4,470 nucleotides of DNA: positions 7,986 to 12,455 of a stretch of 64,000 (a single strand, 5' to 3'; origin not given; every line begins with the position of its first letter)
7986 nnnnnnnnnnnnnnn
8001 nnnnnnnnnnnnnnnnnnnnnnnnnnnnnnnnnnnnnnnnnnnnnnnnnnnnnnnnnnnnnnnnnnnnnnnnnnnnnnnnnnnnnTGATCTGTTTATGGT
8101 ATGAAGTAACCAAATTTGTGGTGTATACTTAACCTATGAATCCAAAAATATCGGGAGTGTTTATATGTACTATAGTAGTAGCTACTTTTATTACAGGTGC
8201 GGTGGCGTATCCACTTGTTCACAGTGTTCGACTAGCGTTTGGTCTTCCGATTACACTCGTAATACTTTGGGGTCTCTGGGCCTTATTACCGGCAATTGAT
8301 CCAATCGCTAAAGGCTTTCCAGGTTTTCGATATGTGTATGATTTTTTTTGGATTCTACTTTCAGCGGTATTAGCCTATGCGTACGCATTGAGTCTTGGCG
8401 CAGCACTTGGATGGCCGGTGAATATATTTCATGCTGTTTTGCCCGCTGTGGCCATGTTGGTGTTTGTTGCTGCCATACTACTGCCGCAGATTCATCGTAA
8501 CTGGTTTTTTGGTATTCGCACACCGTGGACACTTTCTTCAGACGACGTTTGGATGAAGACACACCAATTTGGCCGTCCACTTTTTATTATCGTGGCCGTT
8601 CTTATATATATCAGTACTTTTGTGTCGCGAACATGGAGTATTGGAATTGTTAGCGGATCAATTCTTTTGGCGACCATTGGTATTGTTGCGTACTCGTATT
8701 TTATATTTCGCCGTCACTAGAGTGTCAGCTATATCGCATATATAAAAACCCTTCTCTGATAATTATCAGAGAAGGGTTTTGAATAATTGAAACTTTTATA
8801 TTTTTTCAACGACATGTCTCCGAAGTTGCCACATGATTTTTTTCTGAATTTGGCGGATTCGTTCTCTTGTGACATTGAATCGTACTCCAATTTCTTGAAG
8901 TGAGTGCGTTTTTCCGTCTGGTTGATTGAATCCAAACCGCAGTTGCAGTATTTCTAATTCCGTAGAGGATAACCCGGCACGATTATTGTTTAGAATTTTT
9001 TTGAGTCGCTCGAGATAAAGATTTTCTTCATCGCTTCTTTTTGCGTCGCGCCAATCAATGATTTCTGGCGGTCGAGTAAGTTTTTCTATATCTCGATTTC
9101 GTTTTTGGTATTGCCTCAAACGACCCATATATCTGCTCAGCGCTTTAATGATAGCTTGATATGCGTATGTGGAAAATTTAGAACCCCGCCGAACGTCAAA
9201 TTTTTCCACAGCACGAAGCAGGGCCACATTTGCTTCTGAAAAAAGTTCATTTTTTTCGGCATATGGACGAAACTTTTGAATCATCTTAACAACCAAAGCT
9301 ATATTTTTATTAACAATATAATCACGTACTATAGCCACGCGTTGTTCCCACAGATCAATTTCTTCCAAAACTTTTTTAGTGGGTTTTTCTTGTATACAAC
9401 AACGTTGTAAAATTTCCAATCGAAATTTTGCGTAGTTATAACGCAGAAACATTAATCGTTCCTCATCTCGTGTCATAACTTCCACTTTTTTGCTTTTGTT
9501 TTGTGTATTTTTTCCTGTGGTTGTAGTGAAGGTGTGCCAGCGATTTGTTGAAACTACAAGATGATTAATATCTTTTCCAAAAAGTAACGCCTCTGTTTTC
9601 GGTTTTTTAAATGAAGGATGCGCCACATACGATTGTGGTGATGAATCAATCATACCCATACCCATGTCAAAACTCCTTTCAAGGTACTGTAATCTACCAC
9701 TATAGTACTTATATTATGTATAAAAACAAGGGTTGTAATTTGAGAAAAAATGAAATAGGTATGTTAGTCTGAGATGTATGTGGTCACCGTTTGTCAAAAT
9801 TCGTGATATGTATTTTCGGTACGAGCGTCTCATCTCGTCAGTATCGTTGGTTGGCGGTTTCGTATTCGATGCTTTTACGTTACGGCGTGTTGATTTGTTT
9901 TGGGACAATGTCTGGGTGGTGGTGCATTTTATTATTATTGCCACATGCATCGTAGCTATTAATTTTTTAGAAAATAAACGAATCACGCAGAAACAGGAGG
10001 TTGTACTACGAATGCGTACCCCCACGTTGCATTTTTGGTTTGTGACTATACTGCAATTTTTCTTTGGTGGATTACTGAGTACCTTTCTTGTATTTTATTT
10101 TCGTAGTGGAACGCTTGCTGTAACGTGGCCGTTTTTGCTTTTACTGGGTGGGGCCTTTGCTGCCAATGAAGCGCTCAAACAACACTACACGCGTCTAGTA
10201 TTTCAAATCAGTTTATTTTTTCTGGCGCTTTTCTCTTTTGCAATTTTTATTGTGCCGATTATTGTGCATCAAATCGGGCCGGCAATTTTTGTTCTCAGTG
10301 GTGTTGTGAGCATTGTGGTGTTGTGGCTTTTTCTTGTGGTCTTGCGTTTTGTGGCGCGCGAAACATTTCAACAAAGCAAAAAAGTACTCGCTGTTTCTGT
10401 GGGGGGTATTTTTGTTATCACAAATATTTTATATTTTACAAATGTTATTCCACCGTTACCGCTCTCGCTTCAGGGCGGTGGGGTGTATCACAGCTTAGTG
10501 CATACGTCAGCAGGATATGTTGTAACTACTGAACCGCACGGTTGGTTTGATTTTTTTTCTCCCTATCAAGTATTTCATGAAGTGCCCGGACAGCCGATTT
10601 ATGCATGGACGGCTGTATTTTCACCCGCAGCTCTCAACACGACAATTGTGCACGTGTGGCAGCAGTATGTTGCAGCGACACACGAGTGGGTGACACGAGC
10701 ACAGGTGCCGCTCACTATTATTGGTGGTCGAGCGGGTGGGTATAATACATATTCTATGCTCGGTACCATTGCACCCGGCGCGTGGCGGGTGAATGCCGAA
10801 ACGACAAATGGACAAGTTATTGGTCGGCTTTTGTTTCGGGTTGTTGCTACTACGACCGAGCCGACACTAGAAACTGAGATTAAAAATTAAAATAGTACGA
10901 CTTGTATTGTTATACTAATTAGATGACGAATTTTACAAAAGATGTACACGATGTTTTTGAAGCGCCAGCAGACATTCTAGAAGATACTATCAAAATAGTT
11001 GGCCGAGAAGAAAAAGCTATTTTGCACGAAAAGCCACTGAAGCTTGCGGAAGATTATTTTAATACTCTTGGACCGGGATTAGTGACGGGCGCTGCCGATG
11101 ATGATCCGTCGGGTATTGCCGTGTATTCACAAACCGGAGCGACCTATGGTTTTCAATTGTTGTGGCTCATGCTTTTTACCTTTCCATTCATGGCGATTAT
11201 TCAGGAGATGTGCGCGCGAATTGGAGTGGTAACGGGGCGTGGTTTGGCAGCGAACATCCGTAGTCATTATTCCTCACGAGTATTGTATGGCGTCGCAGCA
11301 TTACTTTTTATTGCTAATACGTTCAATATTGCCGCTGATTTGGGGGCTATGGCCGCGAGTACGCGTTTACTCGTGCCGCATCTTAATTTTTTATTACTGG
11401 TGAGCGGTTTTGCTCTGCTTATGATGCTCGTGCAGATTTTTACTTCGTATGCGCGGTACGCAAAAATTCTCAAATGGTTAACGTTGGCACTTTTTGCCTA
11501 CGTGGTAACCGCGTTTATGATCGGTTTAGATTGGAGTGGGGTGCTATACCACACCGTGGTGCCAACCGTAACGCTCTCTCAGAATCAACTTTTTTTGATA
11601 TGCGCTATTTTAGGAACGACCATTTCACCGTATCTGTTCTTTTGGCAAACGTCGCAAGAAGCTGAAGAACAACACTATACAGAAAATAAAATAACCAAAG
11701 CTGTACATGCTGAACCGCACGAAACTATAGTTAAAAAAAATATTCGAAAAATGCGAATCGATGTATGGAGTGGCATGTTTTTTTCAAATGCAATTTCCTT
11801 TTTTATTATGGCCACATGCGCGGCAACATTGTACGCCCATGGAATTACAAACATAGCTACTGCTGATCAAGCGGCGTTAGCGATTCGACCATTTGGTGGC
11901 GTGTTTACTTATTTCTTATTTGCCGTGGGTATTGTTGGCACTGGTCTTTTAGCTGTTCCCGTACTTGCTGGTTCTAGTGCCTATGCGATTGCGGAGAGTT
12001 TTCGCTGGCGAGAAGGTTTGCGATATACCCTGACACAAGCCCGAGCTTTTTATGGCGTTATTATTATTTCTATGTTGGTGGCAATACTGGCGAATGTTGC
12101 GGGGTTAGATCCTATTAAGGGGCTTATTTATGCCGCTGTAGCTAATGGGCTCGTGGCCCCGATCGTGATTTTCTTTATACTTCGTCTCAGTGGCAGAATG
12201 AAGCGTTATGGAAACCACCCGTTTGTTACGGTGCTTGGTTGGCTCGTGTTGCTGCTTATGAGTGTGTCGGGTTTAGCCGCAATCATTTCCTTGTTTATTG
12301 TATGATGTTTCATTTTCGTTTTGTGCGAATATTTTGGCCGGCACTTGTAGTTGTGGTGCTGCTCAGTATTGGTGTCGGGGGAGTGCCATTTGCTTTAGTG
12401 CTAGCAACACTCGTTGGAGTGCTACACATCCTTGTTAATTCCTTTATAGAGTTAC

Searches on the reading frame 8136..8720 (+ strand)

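Call 40: search_protein_families(library=pfam, proteins=[window:8136-8720:+], max_evalue=0.0001)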
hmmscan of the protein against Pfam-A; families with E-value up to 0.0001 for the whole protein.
window:8136-8720:+ (194 aa): 1 family
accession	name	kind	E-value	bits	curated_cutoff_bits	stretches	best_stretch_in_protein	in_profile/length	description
PF13630.11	SdpI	-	1.6e-16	60.6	28.2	1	119-187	2-71/71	SdpI/YfhL protein family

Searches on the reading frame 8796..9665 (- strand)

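Call 40: search_protein_families(library=pfam, proteins=[window:8796-9665:-], max_evalue=0.0001)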
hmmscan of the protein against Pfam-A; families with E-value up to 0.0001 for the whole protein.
window:8796-9665:- (289 aa): 2 families
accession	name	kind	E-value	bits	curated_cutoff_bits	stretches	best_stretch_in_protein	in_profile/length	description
PF04545.22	Sigma70_r4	-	1.6e-12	47.2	24.1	1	231-282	4-49/50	Sigma-70, region 4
PF04542.20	Sigma70_r2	-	1.2e-09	38.2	24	1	118-182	2-67/71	Sigma-70 region 2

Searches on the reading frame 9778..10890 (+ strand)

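Call 40: search_protein_families(library=pfam, proteins=[window:9778-10890:+], max_evalue=0.0001)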
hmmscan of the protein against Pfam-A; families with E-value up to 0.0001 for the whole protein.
window:9778-10890:+ (370 aa): 1 family
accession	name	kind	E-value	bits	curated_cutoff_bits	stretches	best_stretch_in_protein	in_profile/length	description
PF11141.13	DUF2914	-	7.8e-10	38.8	23.6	1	288-355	2-62/62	Protein of unknown function (DUF2914)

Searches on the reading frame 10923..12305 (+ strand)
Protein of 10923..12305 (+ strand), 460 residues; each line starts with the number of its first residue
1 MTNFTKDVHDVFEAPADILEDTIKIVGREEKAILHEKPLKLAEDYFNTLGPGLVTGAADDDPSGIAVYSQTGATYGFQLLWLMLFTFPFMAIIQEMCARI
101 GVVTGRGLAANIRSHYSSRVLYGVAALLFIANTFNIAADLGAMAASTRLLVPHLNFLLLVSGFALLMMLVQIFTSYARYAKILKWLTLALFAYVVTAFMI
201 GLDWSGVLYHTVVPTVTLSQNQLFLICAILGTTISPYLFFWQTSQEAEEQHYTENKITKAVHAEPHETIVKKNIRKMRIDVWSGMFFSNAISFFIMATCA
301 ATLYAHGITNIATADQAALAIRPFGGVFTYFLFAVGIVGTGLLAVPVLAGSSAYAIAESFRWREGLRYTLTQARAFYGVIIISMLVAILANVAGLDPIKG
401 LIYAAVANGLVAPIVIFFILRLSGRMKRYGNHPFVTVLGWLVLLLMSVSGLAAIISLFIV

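Call 40: search_protein_families(library=pfam, proteins=[window:10923-12305:+], max_evalue=0.0001)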
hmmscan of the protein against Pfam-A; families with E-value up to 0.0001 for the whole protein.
window:10923-12305:+ (460 aa): 1 family
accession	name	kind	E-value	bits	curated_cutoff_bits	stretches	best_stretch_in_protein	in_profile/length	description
PF01566.24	Nramp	-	5.9e-80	269.4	29.8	1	65-430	1-351/357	Natural resistance-associated macrophage protein-like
